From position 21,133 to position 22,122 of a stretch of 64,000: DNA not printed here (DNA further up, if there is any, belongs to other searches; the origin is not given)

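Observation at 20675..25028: MotA-less pair of MotB-like proteins translationally coupled to a 1019-aa secreted TolA-like/TPR protein: candidate uncharacterised periplasmic motor module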

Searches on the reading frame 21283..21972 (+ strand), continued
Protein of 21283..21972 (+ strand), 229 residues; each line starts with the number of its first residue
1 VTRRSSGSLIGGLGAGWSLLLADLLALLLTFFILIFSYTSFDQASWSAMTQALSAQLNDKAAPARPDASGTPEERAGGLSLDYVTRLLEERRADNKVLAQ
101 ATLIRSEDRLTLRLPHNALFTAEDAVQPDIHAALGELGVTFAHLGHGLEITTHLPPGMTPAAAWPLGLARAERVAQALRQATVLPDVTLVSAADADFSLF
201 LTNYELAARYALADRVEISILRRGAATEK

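Call 82: find_encoding_contigs(protein=P0203, flank=10000, max_places=2)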
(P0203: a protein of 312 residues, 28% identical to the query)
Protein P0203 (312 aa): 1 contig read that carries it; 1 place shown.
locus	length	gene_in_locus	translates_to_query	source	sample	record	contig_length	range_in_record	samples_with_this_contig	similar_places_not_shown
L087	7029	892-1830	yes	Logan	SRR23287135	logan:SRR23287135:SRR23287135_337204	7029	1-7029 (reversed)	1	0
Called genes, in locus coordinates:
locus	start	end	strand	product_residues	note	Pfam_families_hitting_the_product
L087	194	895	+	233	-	-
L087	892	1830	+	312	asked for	PF13677:MotB_plug, PF00691:OmpA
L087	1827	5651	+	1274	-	-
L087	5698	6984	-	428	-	PF01565:FAD_binding_4, PF02913:FAD-oxidase_C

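Call 91: find_encoding_contigs(protein=P0234, flank=10000, max_places=2)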
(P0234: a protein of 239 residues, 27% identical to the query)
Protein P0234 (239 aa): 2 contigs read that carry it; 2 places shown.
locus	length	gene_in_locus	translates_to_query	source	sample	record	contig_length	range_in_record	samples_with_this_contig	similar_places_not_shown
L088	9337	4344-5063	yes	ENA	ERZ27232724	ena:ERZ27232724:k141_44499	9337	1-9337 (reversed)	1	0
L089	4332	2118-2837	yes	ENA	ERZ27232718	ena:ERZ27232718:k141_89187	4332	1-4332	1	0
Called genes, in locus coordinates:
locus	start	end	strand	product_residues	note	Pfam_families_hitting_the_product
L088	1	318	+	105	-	?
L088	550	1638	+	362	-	PF02154:FliM, PF01052:FliMN_C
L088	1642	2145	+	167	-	PF20072:DUF6468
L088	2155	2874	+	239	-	PF03448:MgtE_N (weak)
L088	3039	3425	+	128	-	PF00072:Response_reg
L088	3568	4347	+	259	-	-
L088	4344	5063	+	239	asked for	PF13677:MotB_plug, PF00691:OmpA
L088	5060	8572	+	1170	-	-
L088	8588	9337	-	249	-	?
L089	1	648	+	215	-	?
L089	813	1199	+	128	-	PF00072:Response_reg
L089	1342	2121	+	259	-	-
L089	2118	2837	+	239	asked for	PF13677:MotB_plug, PF00691:OmpA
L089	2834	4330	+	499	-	?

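Call 92: find_encoding_contigs(protein=P0089, flank=10000, max_places=1)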
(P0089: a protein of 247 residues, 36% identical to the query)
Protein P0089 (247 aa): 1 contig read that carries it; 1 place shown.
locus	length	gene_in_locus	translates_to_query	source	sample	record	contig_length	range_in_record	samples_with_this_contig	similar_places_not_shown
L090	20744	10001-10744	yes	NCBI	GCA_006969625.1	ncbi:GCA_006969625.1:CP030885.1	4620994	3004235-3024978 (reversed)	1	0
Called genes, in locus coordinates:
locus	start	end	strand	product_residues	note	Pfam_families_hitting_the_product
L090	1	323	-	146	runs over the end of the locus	PF00903:Glyoxalase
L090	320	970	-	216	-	PF02353:CMAS (faint), PF05401:NodS (weak), PF13489:Methyltransf_23, PF08241:Methyltransf_11, PF08242:Methyltransf_12, PF13649:Methyltransf_25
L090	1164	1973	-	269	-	PF02107:FlgH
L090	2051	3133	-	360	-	PF08666:SAF, PF13144:ChapFlgA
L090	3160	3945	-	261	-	PF00460:Flg_bb_rod, PF22692:LlgE_F_G_D1, PF06429:Flg_bbr_C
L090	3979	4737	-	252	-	PF00460:Flg_bb_rod (weak), PF22692:LlgE_F_G_D1, PF06429:Flg_bbr_C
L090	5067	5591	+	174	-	PF03748:FliL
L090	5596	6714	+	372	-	PF02154:FliM, PF01052:FliMN_C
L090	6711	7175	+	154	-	PF20072:DUF6468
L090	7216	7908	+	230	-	-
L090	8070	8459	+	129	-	PF00072:Response_reg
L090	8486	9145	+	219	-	PF04344:CheZ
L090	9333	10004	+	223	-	-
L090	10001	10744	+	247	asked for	PF13677:MotB_plug, PF00691:OmpA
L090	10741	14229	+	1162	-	PF24837:AMIN-like (faint)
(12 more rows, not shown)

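Call 99: search_protein_families(library=padloc, proteins=[window:21283-21972:+], max_evalue=0.01)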
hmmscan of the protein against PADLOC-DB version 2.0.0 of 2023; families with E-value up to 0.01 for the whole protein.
window:21283-21972:+ (229 aa): 0 families
